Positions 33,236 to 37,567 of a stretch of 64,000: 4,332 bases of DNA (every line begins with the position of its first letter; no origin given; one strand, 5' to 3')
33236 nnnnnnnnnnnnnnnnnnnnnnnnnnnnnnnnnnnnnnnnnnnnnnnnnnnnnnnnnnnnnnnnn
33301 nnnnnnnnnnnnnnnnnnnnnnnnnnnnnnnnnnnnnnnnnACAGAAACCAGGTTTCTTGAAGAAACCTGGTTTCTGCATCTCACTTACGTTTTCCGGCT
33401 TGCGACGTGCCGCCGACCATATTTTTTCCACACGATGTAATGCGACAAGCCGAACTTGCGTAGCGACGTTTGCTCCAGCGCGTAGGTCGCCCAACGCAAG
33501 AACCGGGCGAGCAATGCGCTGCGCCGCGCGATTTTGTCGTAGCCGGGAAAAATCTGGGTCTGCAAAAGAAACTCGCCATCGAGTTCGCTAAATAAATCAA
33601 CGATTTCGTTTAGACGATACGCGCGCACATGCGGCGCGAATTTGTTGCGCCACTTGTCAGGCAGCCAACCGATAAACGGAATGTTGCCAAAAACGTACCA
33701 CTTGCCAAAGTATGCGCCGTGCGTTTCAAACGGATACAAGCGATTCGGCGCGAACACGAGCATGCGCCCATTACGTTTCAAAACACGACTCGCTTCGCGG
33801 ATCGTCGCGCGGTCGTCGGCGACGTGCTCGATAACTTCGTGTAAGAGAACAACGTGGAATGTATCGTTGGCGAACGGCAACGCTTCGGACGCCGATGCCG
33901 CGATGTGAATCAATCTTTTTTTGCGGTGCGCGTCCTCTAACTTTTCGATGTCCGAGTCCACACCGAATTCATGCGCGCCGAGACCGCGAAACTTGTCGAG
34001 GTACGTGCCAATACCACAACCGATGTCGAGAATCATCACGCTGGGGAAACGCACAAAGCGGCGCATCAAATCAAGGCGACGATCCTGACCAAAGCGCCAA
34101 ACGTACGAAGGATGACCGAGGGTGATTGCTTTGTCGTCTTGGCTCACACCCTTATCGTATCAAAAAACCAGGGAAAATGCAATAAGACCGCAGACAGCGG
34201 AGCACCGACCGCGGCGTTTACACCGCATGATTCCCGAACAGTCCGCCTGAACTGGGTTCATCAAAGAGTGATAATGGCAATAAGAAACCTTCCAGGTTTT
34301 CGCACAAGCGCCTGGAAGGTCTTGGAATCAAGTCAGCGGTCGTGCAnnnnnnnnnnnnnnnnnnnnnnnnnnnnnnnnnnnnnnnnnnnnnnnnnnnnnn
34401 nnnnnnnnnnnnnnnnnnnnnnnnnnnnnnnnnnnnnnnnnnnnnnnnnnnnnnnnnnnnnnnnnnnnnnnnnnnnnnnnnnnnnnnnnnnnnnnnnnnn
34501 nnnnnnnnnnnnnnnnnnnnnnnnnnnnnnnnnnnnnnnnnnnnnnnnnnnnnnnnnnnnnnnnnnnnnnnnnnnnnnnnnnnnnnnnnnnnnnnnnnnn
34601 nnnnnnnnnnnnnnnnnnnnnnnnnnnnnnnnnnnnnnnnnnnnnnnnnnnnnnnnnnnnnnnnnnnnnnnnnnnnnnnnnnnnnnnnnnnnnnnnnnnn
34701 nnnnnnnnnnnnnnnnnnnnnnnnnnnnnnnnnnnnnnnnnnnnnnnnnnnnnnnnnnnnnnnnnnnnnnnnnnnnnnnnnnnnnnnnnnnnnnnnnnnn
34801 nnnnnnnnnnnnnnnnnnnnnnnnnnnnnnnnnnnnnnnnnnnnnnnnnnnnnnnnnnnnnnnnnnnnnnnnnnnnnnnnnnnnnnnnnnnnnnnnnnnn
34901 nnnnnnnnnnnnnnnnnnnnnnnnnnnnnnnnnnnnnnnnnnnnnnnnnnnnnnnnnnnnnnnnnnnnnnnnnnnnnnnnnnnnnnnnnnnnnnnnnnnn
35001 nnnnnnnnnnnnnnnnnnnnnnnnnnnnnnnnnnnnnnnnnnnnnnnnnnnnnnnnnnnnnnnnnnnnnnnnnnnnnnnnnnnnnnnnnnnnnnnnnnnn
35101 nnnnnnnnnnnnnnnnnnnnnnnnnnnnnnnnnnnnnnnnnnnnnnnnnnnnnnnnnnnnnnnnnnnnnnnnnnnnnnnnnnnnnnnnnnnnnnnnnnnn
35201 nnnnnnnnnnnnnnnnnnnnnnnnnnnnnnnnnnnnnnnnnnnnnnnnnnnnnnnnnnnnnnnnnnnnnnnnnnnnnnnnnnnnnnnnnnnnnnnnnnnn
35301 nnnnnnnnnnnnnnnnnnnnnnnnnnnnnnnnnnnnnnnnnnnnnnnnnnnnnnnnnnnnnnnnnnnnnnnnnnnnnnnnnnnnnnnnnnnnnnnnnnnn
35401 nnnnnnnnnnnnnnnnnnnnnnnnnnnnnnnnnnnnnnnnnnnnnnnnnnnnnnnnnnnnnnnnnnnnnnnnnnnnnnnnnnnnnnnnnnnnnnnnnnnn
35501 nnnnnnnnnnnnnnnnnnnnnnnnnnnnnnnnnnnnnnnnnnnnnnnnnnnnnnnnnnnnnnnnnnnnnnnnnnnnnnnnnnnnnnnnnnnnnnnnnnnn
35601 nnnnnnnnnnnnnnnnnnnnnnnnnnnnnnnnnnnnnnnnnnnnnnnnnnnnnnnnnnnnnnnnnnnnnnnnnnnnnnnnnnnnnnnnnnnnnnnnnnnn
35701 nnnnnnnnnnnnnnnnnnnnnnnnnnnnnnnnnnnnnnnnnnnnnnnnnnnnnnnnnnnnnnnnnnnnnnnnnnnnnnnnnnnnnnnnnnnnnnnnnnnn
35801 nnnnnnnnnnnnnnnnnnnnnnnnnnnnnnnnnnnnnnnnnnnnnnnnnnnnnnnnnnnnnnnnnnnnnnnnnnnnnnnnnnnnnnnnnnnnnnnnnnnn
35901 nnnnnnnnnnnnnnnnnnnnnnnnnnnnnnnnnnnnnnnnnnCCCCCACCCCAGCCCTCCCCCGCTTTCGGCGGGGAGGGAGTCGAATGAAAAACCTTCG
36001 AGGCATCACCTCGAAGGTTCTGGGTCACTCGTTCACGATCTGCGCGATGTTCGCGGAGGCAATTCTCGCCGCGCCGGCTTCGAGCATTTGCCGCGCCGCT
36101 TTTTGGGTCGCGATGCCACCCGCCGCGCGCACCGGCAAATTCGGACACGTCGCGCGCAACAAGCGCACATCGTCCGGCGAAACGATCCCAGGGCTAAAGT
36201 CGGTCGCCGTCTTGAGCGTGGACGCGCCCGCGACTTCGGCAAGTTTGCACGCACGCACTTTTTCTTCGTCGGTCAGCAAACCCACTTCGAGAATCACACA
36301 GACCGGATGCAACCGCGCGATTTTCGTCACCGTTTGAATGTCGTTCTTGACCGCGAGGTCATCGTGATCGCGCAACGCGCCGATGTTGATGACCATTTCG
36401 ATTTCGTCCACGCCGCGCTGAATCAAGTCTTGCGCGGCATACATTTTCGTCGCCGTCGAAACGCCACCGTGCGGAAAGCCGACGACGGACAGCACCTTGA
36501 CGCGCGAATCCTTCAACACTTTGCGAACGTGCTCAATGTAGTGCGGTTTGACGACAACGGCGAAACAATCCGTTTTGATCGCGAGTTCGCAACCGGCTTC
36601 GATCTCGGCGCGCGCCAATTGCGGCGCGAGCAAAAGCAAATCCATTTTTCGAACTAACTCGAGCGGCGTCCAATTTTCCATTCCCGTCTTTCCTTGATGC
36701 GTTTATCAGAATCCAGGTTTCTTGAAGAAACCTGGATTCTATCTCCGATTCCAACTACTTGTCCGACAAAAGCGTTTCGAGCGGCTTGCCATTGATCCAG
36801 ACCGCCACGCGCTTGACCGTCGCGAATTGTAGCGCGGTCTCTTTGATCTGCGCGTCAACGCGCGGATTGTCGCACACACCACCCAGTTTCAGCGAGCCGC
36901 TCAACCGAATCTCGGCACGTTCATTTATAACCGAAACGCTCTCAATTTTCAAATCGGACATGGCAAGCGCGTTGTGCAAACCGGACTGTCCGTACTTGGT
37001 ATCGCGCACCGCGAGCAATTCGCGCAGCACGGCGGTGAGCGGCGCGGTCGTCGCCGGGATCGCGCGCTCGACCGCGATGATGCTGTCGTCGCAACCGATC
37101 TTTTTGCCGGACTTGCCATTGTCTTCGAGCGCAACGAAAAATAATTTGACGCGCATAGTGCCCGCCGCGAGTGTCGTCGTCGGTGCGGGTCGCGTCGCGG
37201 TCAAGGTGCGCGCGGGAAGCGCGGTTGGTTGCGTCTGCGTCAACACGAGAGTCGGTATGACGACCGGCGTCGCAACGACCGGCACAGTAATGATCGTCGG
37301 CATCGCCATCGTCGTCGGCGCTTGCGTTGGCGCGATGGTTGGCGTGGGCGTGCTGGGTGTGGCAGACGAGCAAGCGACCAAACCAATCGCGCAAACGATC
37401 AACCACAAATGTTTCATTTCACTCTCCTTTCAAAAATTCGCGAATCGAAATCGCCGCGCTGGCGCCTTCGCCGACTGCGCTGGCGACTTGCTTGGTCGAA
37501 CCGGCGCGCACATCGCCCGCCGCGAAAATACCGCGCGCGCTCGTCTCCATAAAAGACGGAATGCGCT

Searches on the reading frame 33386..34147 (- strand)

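Call 47: search_protein_families(library=pfam, proteins=[window:33386-34147:-], max_evalue=0.00001)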
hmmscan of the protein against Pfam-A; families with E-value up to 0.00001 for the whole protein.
window:33386-34147:- (253 aa): 6 families
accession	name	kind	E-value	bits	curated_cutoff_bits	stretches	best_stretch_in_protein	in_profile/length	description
PF08241.18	Methyltransf_11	-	4.8e-17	62.8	21.2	1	40-130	1-94/95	Methyltransferase domain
PF13649.12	Methyltransf_25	-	2.5e-13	50.9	27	1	39-127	1-97/97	Methyltransferase domain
PF13489.12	Methyltransf_23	-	5.6e-12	46.1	27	1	33-138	20-123/164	Methyltransferase domain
PF13847.12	Methyltransf_31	-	5.7e-12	46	27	1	38-137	6-115/145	Methyltransferase domain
PF08242.18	Methyltransf_12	-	2.5e-10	41.4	30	1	40-128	1-97/98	Methyltransferase domain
PF01209.24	Ubie_methyltran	-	3.4e-07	30.3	20.1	1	78-162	98-180/233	ubiE/COQ5 methyltransferase family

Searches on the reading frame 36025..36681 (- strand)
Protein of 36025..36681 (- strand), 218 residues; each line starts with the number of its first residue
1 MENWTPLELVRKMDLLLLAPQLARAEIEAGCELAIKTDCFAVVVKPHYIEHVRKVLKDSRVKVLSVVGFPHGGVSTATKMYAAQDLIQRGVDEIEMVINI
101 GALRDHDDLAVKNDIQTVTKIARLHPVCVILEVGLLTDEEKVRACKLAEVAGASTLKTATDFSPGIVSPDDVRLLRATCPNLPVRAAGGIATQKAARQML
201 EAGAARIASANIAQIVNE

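Call 47: search_protein_families(library=pfam, proteins=[window:36025-36681:-], max_evalue=0.00001)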
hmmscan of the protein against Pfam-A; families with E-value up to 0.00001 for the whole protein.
window:36025-36681:- (218 aa): 1 family
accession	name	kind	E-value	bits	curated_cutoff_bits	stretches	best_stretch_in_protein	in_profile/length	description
PF01791.15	DeoC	-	1.7e-08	34.8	23.8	1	25-204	21-212/229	DeoC/LacD family aldolase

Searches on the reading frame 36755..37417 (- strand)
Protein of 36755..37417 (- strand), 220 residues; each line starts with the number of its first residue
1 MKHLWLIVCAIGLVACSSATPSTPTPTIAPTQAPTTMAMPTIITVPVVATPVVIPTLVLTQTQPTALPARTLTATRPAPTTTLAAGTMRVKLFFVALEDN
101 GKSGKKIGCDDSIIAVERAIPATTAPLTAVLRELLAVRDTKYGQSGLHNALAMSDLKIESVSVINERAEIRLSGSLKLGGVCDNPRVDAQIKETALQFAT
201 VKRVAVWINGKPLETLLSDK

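Call 47: search_protein_families(library=pfam, proteins=[window:36755-37417:-], max_evalue=0.00001)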
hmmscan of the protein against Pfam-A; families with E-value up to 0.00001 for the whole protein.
window:36755-37417:- (220 aa): 1 family
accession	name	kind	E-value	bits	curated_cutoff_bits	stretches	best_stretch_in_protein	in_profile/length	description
PF10646.14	Germane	-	1.5e-09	38.9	23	1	111-214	14-117/117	Sporulation and spore germination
